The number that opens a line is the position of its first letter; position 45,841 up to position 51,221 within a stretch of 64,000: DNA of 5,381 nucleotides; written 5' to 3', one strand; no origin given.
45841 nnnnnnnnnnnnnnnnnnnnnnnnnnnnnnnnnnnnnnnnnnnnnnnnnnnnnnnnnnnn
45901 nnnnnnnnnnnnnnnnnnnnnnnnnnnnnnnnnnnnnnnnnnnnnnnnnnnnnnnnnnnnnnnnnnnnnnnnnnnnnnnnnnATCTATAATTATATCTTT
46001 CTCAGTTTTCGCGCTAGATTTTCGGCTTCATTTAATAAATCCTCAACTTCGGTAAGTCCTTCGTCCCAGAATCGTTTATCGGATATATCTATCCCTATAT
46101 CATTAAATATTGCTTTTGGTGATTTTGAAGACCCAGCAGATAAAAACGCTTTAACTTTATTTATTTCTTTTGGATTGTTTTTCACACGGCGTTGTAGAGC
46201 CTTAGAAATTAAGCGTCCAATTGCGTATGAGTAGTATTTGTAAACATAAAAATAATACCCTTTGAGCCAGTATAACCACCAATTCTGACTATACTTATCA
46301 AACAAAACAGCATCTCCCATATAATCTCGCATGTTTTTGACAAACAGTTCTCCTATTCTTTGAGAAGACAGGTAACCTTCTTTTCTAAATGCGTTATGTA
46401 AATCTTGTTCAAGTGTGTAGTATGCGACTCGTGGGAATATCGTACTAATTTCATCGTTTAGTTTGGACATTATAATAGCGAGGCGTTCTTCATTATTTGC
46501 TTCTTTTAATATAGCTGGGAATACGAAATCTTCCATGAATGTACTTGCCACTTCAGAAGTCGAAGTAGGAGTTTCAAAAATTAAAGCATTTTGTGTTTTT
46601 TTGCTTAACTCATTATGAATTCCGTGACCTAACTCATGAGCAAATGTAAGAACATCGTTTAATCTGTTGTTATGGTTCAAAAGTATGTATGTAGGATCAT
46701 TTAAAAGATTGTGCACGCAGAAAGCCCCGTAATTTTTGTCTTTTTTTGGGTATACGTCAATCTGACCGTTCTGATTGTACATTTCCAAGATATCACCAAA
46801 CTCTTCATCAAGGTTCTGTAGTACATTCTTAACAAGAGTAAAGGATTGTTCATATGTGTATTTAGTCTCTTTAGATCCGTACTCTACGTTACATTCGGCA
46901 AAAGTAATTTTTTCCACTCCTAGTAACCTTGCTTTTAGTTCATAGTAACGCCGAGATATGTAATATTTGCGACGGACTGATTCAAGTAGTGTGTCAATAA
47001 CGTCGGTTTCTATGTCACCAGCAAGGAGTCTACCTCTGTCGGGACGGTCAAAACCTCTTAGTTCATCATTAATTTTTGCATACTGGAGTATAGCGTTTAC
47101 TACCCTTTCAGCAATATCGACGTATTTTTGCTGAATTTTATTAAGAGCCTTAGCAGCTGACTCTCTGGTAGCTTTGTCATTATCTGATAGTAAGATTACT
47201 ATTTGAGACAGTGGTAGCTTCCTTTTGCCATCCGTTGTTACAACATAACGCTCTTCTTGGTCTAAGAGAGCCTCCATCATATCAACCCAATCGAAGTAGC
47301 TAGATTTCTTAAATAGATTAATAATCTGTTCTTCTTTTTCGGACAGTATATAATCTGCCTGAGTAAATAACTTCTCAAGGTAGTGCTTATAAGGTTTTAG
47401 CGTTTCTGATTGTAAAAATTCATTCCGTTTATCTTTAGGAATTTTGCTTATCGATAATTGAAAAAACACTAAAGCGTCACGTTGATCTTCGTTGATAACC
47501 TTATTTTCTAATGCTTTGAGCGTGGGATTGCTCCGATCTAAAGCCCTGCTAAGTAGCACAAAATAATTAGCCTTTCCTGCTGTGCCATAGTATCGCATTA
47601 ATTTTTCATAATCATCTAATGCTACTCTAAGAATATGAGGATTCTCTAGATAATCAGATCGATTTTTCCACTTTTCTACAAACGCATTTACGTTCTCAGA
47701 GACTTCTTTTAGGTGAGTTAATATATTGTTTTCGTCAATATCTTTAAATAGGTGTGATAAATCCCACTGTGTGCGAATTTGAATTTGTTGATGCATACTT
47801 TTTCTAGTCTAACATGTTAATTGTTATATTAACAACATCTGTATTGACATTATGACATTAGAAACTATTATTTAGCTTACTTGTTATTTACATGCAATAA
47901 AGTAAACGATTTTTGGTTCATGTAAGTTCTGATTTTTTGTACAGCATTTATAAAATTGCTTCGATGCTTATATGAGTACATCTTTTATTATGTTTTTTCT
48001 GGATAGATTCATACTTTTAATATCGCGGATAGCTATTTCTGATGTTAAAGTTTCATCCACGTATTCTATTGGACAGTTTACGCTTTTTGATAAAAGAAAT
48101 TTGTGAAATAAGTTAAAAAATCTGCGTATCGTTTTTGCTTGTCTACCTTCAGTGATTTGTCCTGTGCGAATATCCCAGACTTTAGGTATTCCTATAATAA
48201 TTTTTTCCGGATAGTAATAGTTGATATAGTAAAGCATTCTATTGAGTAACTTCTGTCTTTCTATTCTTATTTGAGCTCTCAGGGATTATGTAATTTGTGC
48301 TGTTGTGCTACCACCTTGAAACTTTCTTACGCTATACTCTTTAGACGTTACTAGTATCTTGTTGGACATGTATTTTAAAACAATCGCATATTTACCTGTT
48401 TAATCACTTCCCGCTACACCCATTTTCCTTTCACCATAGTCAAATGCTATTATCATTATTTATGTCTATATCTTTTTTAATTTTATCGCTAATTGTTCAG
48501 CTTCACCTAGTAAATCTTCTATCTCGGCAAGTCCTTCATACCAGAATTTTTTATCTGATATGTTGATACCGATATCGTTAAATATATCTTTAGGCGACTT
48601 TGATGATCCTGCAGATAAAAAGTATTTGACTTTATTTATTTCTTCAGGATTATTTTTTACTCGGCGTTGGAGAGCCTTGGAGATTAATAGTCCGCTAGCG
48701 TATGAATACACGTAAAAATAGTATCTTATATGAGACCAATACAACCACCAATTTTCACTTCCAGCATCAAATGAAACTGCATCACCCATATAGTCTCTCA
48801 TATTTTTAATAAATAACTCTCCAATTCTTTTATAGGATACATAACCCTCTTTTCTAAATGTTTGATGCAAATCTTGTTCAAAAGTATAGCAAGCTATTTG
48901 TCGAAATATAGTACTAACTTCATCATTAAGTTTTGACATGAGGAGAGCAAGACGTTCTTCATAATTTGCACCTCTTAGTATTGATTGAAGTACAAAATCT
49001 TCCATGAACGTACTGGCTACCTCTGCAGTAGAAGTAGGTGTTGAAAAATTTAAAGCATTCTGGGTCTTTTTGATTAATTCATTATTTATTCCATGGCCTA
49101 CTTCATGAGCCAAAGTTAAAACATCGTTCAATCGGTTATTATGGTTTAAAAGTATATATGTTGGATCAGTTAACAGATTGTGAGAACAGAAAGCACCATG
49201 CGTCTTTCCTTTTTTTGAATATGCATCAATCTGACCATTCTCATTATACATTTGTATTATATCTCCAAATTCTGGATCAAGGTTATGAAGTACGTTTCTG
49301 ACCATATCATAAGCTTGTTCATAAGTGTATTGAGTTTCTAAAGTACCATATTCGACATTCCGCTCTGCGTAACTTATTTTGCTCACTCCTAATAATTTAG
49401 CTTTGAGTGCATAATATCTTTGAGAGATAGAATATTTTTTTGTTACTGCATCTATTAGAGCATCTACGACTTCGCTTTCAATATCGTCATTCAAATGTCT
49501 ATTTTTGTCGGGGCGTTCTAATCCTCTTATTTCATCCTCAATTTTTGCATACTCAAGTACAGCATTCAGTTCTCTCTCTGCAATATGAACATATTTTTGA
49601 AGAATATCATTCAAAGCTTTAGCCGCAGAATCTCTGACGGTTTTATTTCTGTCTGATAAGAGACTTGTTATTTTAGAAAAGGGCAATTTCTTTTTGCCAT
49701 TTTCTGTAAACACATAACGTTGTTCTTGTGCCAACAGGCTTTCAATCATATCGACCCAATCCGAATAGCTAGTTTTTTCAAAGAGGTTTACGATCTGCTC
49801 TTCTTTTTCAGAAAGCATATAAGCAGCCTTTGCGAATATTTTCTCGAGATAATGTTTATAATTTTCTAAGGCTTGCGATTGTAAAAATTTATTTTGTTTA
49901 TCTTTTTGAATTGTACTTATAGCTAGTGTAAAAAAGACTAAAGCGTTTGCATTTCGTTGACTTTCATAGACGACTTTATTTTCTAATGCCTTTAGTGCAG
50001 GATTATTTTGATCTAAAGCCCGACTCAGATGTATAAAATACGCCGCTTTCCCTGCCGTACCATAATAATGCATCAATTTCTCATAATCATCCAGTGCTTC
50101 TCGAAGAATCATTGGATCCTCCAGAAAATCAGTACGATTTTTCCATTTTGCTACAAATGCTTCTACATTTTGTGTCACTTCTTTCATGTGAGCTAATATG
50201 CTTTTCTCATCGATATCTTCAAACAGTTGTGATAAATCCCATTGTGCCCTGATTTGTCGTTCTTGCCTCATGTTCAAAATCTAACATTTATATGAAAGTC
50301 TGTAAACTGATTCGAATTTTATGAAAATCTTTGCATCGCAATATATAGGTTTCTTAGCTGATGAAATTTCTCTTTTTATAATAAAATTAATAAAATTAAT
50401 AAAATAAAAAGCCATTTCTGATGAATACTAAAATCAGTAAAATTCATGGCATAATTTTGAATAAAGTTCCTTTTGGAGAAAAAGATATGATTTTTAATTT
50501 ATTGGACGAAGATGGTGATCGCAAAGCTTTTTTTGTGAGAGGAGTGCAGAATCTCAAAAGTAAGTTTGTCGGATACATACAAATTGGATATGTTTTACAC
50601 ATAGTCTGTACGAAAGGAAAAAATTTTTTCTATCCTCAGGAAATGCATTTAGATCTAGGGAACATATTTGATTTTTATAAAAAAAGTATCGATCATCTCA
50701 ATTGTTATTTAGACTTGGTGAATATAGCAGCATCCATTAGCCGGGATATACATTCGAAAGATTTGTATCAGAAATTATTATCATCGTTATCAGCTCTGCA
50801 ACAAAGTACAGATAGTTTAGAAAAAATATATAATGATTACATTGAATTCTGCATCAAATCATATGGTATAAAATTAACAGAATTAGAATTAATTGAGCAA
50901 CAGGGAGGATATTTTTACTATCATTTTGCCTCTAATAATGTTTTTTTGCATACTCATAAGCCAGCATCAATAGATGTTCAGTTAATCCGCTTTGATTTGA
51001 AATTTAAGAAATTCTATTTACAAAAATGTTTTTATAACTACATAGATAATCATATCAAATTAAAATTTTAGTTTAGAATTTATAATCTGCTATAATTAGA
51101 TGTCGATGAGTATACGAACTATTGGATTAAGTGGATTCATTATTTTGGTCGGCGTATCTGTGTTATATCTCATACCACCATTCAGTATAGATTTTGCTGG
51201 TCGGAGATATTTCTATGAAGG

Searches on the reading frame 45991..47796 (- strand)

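Call 42: search_protein_families(library=pfam, proteins=[window:45991-47796:-], max_evalue=0.001)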
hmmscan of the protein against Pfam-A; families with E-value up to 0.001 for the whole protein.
window:45991-47796:- (601 aa): 2 families
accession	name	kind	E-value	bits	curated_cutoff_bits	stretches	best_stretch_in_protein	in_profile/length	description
PF01432.26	Peptidase_M3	-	6.1e-32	112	27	1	202-581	2-455/457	Peptidase family M3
PF08439.15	Peptidase_M3_N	-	1.9e-11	44.4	25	1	116-165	2-52/70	Oligopeptidase F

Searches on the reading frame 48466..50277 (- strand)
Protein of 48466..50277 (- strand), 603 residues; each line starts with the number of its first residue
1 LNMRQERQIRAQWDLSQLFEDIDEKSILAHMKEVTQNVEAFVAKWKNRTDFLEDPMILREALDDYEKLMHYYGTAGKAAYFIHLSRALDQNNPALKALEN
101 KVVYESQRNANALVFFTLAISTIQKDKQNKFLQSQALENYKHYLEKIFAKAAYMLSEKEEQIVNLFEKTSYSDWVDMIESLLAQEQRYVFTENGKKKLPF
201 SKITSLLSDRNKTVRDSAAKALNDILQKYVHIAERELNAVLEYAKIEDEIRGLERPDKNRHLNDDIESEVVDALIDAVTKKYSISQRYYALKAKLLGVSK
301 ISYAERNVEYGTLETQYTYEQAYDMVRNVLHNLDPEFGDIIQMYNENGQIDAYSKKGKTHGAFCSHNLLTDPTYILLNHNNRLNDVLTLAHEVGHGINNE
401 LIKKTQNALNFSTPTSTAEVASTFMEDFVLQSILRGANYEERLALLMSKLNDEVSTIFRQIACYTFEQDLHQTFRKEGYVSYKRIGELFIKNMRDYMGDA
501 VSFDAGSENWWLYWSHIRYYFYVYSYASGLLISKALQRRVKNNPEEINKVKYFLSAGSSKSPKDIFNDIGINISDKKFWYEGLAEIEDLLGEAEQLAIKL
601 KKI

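Call 42: search_protein_families(library=pfam, proteins=[window:48466-50277:-], max_evalue=0.001)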
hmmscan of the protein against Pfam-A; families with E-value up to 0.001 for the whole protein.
window:48466-50277:- (603 aa): 4 families
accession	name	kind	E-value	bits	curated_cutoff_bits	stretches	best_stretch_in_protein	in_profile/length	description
PF01432.26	Peptidase_M3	-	2.2e-32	113.4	27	1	206-583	2-455/457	Peptidase family M3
PF08439.15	Peptidase_M3_N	-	2.6e-12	47.2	25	1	122-175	4-58/70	Oligopeptidase F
PF02985.28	HEAT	-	6.1e-05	23.4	23.5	0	203-228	5-30/31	HEAT repeat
PF13513.12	HEAT_EZ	-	0.00074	20.4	27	0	441-468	28-54/55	HEAT-like repeat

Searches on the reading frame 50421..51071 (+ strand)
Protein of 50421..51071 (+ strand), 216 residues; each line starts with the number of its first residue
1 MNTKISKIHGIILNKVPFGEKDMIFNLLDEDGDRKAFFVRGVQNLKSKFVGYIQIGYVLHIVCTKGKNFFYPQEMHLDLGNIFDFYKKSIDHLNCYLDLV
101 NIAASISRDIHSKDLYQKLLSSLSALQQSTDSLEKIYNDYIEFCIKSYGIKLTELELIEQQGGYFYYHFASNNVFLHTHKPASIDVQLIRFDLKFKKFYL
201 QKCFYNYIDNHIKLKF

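Call 42: search_protein_families(library=pfam, proteins=[window:50421-51071:+], max_evalue=0.001)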
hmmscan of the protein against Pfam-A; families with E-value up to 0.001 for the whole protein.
window:50421-51071:+ (216 aa): 1 family
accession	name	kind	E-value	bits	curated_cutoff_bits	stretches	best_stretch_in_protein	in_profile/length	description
PF11967.14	RecO_N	-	1.3e-07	32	27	1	6-69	4-68/80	Recombination protein O N terminal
